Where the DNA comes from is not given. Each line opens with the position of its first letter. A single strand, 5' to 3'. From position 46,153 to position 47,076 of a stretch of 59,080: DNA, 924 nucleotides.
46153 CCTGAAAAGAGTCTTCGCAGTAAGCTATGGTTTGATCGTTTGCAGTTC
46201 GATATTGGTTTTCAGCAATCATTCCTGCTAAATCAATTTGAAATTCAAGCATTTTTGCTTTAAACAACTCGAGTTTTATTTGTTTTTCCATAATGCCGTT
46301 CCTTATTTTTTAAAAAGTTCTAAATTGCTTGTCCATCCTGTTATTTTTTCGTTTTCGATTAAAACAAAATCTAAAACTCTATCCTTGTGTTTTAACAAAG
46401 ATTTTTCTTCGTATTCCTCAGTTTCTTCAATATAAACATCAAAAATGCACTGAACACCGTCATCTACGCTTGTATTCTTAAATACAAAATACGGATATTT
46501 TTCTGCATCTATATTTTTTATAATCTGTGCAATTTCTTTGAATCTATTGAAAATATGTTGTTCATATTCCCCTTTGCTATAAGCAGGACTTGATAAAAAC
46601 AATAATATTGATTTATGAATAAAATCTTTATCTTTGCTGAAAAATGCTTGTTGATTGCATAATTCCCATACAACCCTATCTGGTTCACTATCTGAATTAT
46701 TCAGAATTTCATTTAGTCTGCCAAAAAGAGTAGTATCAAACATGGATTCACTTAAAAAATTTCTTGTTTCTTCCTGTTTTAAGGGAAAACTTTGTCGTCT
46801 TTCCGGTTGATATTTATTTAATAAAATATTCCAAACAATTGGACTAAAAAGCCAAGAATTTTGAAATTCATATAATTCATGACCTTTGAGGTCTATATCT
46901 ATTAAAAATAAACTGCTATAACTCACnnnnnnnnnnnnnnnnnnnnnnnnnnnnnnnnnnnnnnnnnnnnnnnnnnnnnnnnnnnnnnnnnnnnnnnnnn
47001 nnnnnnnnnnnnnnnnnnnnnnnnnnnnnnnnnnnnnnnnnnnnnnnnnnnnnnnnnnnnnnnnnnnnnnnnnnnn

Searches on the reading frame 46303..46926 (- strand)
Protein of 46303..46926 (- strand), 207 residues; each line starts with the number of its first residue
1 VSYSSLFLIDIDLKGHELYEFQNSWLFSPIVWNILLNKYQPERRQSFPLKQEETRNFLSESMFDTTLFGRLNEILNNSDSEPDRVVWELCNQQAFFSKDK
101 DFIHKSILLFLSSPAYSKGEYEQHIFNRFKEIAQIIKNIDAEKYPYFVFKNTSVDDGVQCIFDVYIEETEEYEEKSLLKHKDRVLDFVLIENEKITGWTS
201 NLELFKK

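Call 9: search_protein_families(library=pfam, proteins=[window:46303-46926:-], max_evalue=0.01)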
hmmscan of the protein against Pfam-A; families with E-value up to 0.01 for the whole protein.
window:46303-46926:- (207 aa): 0 families

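Call 11: find_related_loci(query=window:46303-46926:-, collection=viral_contigs, flank=4000)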
Query window:46303-46926:- (207 aa) in viral_contigs; peptide patterns used: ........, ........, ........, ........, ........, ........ (x = any residue, [..] = any of these).
4 stretches matched a pattern, but none encodes a relative of the query by tblastn (E <= 1e-3).

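Call 14: find_encoding_contigs(protein=window:46303-46926:-, flank=6000, max_places=10)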
Protein window:46303-46926:- (207 aa): 14 contigs read that carry it; 8 places shown.
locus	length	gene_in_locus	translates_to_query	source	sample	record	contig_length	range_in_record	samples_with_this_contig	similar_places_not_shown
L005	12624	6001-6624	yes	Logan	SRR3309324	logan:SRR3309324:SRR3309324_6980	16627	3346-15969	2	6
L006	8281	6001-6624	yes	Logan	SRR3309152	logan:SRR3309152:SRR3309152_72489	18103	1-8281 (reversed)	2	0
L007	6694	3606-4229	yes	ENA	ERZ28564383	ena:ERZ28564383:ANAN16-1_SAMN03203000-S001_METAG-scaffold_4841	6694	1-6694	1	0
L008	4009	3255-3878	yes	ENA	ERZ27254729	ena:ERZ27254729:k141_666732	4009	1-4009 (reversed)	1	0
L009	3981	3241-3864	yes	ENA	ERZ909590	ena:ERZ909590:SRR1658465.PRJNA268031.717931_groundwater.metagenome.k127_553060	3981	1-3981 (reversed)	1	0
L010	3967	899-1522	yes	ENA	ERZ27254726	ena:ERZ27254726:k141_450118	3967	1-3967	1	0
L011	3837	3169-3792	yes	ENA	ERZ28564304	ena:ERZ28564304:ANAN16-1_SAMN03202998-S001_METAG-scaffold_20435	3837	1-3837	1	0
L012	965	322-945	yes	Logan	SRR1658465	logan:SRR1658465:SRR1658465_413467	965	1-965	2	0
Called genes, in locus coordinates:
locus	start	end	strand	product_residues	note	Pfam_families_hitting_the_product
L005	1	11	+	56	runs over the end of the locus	-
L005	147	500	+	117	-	-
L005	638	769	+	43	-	-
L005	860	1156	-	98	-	PF12844:HTH_19, PF01381:HTH_3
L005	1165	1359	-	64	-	-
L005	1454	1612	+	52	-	-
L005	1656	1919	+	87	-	-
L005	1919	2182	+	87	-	-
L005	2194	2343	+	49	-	-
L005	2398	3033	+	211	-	PF09588:YqaJ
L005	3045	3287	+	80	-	-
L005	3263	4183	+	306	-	PF07083:DUF1351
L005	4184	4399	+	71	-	-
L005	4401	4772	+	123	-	-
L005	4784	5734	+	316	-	PF03837:RecT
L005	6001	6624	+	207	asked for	-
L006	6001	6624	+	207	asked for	-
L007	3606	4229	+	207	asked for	-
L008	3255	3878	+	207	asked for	-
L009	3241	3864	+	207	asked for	-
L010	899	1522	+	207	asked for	-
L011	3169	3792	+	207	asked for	-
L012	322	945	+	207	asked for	-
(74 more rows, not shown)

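Call 26: find_homologous_proteins(query=window:46303-46926:-, max_evalue=0.01)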
Query window:46303-46926:- (207 aa): 130 proteins with E <= 0.01 among 239 candidates; the best 120 are listed.
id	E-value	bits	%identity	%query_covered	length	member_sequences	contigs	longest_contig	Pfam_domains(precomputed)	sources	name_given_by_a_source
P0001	6.3e-133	459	100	100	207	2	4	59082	-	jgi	-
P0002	2.7e-93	329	73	99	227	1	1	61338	-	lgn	-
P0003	1.9e-92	327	73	99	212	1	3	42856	-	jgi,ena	-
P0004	1.4e-51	193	50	100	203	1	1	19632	-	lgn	-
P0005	4.0e-47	179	49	98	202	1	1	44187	-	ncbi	-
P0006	1.1e-46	177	46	98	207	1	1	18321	-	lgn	-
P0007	1.2e-44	170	45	99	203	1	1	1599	-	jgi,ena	-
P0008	1.6e-44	170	48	100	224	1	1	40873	-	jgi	jgi:hypothetical protein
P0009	6.6e-44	168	44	100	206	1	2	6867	-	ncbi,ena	-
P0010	1.8e-43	167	47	100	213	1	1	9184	-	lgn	-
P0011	2.3e-43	166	42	99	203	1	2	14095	-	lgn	-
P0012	4.4e-43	165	46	99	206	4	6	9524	-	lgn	-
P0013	6.7e-43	165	46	100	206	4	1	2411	-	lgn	-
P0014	1.6e-42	164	47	99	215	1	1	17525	-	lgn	-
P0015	3.1e-42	163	45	100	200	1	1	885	-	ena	-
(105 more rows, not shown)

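Call 27: search_protein_families(library=phrogs, proteins=[window:46303-46926:-], max_evalue=0.01)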
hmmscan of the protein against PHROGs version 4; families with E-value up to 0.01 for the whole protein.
window:46303-46926:- (207 aa): 1 family
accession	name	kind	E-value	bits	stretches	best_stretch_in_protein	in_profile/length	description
phrog_19610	-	unknown function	1.5e-06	29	1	1-43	1-43/175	-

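Call 28: search_protein_families(library=padloc, proteins=[window:46303-46926:-], max_evalue=0.1)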
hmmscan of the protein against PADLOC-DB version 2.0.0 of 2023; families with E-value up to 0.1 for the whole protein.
window:46303-46926:- (207 aa): 0 families

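Call 29: find_encoding_contigs(protein=P0002, flank=4000, max_places=3)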
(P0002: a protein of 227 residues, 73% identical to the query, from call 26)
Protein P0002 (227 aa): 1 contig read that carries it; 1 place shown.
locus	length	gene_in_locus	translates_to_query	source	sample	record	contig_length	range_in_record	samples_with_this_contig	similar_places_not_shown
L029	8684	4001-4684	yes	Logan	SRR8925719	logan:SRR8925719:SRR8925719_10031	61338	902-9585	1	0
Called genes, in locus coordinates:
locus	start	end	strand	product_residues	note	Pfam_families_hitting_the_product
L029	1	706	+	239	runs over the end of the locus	PF04098:Rad52_Rad22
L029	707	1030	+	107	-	PF00436:SSB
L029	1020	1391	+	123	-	PF00436:SSB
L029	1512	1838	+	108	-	PF12957:DUF3846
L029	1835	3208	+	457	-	-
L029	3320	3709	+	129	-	PF00376:MerR, PF13411:MerR_1, PF13591:MerR_2 (weak)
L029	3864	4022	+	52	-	-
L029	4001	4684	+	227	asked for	-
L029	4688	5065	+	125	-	PF11672:DUF3268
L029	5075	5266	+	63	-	-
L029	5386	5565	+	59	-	-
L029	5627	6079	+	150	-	PF00196:GerE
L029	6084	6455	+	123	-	-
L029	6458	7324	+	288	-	PF14297:Lin1244_N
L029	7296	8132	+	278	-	PF01695:IstB_IS21 (faint)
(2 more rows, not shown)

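Call 30: find_encoding_contigs(protein=P0003, flank=4000, max_places=3)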
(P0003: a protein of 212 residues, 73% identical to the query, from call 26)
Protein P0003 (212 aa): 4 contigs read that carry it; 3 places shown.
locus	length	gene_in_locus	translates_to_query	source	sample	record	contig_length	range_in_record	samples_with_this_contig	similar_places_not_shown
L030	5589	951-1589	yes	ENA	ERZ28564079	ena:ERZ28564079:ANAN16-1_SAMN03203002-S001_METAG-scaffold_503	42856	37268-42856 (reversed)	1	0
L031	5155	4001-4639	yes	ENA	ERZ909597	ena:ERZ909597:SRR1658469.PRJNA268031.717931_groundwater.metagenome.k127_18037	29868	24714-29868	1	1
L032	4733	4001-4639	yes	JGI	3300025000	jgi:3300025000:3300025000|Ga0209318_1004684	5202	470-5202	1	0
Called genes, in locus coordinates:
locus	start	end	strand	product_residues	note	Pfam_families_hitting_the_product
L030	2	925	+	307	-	?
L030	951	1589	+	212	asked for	-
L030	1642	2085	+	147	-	-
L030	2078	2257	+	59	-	-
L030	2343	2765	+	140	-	PF05866:RusA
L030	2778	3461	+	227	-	PF13248:Zn_ribbon_3 (weak)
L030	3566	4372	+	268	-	PF02384:N6_Mtase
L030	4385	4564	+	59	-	-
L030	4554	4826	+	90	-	-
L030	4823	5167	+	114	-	-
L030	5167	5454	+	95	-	-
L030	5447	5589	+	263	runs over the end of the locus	PF07505:DUF5131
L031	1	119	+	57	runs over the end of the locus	-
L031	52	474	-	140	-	PF01381:HTH_3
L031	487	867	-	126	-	-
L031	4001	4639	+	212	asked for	-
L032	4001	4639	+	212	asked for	-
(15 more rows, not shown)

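Call 31: find_encoding_contigs(protein=P0004, flank=4000, max_places=3)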
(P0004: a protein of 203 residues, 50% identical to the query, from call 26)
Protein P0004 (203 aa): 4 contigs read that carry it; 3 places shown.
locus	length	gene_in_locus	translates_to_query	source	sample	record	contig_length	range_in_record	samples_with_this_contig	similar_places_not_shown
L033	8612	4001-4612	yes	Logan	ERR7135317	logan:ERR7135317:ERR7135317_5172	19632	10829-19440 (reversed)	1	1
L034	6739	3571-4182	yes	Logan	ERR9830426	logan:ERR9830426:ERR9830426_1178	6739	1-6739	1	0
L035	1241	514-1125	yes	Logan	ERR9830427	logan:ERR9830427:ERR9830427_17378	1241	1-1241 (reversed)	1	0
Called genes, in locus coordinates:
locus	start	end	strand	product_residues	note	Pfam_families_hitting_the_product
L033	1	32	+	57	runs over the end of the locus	-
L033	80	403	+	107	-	-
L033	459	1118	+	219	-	-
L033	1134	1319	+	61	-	-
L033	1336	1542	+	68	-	-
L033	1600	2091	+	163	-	-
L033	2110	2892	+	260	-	PF01555:N6_N4_Mtase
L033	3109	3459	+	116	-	-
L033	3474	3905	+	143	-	-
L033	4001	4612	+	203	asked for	-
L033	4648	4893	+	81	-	-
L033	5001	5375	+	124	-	-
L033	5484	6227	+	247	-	-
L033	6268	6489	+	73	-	-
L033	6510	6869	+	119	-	-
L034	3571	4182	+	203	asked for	-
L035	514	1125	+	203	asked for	-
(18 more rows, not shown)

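Call 66: predict_structure(alignment_id=A2)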
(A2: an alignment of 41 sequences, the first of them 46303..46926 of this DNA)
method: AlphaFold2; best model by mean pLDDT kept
length: 207 residues; sequences in the alignment: 41
mean_pLDDT: 90.7   pTM: 0.88
mean pLDDT of the five models: 90.7, 90.0, 88.8, 88.6, 88.4
residues with pLDDT >= 90: 148; 70-90: 48; 50-70: 11; < 50: 0
segments of 3 or more residues with pLDDT < 50: none
pLDDT, mean of each block of 10 residues (from residue 1): 89 96 85 92 70 85 91 95 97 97 98 79 86 98 97 83 93 94 96 97 86
secondary structure, 60 per line:
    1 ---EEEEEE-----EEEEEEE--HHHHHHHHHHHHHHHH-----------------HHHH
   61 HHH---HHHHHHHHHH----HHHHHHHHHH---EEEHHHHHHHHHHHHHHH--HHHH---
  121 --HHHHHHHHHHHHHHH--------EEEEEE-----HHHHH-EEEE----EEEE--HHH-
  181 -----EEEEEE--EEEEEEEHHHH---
elements in order: E4-9 E15-21 H24-39 H57-63 H67-76 H81-90 E94-96 H97-111 H114-117 H123-137 E146-151 H157-161 E163-166 E171-174 E186-191 E194-200 H201-204

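Call 69: fold_search(model_id=the predicted structure, library=pdb)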
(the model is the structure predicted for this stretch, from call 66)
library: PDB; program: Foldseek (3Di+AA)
matches with E <= 10: 155; with E <= 0.001: 0
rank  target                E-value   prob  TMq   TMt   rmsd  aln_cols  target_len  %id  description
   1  5wi7_B                6.5e-01  0.07  0.19  0.18  14.2       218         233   12  Structure of Acinetobacter baumannii carbapenemase OXA-239 K82D bound to doripenem (released 2017-12-27)
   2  5c6h_K                9.2e-01  0.06  0.16  0.20  12.3       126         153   10  Mcl-1 complexed with Mule (released 2016-08-03)
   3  5c6h_E                1.1e+00  0.08  0.17  0.21  12.1       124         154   11  Mcl-1 complexed with Mule (released 2016-08-03)
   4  4iq1_B                1.2e+00  0.04  0.14  0.13  13.3       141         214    9  Crystal structure of glutathione s-transferase MHA_0454 (TARGET EFI-507015) FROM Mannheimia haemolytica, SUBSTRATE-FRE (released 2013-01-23)
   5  3v68                  1.2e+00  0.03  0.12  0.10  13.4       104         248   10  Crystal structure of Pyrococcus furiosus PF2050, a member of DUF2666 family protein (released 2012-04-18)
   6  3wfx_A                1.5e+00  0.04  0.14  0.20  17.4       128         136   12  Crystal Structure of the Imidazole-Bound Form of the HGbRL's Globin Domain (released 2014-08-06)
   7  6u67_B                1.7e+00  0.04  0.16  0.19  12.5       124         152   12  Mcl-1 bound to compound 24 (released 2020-03-04)
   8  6qzb                  1.9e+00  0.04  0.16  0.20  12.7       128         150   13  Structure of Mcl-1 in complex with compound 8d (released 2019-08-07)
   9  1spg_A                2.1e+00  0.05  0.15  0.20  11.3       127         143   11  CARBONMONOXY HEMOGLOBIN FROM THE TELEOST FISH LEIOSTOMUS XANTHURUS (released 1997-03-12)
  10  4hw3_D                2.1e+00  0.04  0.17  0.21  12.8       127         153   12  Discovery of potent Mcl-1 inhibitors using fragment-based methods and structure-based design (released 2013-01-09)
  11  8r4m_A                2.2e+00  0.06  0.18  0.26  11.9       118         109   11  CSP1 M48L mutant with Iodide (released 2024-11-20)
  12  8act_A                2.2e+00  0.01  0.12  0.05  19.8       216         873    9  structure of the human beta-cardiac myosin folded-back off state (released 2023-06-07)
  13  4mqh_A                2.3e+00  0.03  0.14  0.18  12.8       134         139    8  Structure of Aquomet Hemoglobin Evans alphaV62Mbetawt (released 2013-10-02)
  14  6qz8                  2.3e+00  0.03  0.14  0.17  12.7       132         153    9  Structure of Mcl-1 in complex with compound 10d (released 2019-08-07)
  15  6u65_C                2.4e+00  0.05  0.18  0.22  12.5       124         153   11  Mcl-1 bound to compound 19 (released 2020-03-04)
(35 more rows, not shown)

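Call 70: fold_search(model_id=the predicted structure, library=viral)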
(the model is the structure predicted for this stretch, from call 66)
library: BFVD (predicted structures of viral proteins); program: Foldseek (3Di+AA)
matches with E <= 10: 192; with E <= 0.001: 3
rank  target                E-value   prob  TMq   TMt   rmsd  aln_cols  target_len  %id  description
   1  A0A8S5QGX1            9.3e-20  1.00  0.82  0.81   4.1       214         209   42  Uncharacterized protein [Siphoviridae sp. cteHV32]
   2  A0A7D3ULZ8            3.6e-05  1.00  0.57  0.68   4.4       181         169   15  (no name in the UniProt tables at hand)
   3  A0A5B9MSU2            7.6e-05  1.00  0.59  0.56   4.1       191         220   15  (no name in the UniProt tables at hand)
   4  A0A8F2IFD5            4.4e-02  0.82  0.38  0.33   9.8       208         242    8  Uncharacterized protein [Gordonia phage VanLee]
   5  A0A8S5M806            1.1e-01  0.14  0.19  0.22  18.7       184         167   10  Uncharacterized protein [Siphoviridae sp. ctrgt10]
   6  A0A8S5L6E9            1.2e-01  0.47  0.30  0.28   9.1       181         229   11  Antitoxin [Myoviridae sp. ctwwu11]
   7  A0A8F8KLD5            3.8e-01  0.10  0.21  0.22  15.4       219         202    7  Uncharacterized protein [Clandestinovirus]
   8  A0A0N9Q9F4            5.1e-01  0.08  0.15  0.20  11.3       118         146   14  Uncharacterized protein [Chrysochromulina ericina virus CeV-01B]
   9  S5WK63                7.2e-01  0.18  0.30  0.38   8.8       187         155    5  Uncharacterized protein [Pseudomonas phage PaBG]
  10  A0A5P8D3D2            7.6e-01  0.10  0.25  0.33  16.1       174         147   12  (no name in the UniProt tables at hand)
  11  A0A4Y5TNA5            8.5e-01  0.11  0.25  0.35  15.0       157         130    7  (no name in the UniProt tables at hand)
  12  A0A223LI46            8.5e-01  0.09  0.23  0.34  15.5       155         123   12  Uncharacterized protein [Erwinia phage vB_EamM_RisingSun]
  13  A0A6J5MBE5            9.6e-01  0.06  0.15  0.12  14.9       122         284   16  Uncharacterized protein [uncultured Caudovirales phage]
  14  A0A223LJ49            1.0e+00  0.11  0.28  0.34  14.6       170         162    8  Putative mycothiosynthase [Erwinia phage vB_EamM_Joad]
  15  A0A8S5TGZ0            1.0e+00  0.07  0.17  0.27  14.4       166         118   14  Uncharacterized protein [Myoviridae sp. ctIty1]
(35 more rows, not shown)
